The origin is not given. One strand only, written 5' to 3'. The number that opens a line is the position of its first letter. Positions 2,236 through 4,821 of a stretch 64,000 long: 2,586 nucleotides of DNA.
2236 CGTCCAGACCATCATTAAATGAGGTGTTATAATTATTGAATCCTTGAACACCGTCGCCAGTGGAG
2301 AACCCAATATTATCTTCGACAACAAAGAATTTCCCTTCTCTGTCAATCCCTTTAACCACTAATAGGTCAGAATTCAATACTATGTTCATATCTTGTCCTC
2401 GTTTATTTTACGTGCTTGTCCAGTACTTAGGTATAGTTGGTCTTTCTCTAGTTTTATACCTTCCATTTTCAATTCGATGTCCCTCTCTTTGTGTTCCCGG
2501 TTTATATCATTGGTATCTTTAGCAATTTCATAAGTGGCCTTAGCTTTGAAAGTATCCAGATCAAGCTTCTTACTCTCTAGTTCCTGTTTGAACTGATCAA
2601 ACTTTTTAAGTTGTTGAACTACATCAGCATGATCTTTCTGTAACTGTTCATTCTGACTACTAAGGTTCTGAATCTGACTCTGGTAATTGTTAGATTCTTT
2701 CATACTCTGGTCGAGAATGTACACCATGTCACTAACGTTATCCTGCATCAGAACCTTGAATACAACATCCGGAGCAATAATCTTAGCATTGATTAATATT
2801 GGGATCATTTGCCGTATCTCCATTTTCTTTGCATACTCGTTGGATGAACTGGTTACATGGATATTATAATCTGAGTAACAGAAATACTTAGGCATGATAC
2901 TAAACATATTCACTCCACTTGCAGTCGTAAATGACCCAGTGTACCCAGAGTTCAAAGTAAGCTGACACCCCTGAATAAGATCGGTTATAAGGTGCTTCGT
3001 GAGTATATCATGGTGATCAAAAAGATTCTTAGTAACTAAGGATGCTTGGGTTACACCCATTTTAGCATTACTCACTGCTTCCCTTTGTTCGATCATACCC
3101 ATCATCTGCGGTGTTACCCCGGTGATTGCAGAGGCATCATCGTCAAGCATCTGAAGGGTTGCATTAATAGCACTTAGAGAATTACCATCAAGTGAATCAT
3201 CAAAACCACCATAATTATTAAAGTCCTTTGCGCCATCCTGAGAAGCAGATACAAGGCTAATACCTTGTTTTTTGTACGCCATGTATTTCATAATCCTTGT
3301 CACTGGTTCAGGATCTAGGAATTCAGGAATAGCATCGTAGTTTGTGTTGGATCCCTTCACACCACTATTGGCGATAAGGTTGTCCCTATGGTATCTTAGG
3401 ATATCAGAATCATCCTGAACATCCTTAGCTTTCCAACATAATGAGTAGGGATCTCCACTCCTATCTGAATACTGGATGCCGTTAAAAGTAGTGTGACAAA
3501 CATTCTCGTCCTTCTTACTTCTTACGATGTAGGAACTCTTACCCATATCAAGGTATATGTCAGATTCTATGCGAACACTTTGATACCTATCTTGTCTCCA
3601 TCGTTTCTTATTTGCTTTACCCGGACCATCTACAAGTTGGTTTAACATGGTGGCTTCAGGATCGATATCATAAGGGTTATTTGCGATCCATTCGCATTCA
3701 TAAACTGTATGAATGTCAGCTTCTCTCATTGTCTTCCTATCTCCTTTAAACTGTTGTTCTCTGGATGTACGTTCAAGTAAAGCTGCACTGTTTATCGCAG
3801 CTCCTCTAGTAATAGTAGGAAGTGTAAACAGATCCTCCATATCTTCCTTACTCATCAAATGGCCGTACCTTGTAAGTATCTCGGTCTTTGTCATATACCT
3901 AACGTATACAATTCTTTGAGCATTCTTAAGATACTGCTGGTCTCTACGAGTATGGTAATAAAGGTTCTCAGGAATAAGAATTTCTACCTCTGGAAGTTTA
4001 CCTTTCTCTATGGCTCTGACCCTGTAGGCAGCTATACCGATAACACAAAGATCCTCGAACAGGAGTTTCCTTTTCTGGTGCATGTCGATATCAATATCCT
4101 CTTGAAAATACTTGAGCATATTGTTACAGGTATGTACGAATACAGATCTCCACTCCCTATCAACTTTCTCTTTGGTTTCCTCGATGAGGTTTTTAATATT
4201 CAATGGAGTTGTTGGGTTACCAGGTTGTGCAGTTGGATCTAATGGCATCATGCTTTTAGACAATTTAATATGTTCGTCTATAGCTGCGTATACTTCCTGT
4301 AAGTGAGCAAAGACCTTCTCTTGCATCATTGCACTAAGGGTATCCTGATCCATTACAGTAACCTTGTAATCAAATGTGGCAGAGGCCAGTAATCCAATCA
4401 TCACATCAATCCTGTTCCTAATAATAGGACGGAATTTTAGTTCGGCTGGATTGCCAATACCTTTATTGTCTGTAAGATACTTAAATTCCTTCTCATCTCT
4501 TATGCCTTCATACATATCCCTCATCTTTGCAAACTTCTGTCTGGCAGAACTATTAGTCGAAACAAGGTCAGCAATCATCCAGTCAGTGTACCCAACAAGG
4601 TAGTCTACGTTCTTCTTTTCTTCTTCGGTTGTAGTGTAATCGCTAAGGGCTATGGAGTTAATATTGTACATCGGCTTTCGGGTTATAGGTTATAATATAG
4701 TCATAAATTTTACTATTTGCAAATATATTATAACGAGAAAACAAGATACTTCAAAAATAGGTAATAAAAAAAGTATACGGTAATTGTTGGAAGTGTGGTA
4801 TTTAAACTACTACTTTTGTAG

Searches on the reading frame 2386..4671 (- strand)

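Call 21: search_protein_families(library=phrogs, proteins=[window:2386-4671:-], max_evalue=0.00001)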
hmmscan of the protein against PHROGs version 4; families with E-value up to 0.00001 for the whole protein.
window:2386-4671:- (761 aa): 1 family
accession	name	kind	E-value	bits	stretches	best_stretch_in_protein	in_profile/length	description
phrog_6547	-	head and packaging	9.3e-47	160.5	1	8-744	8-766/827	portal protein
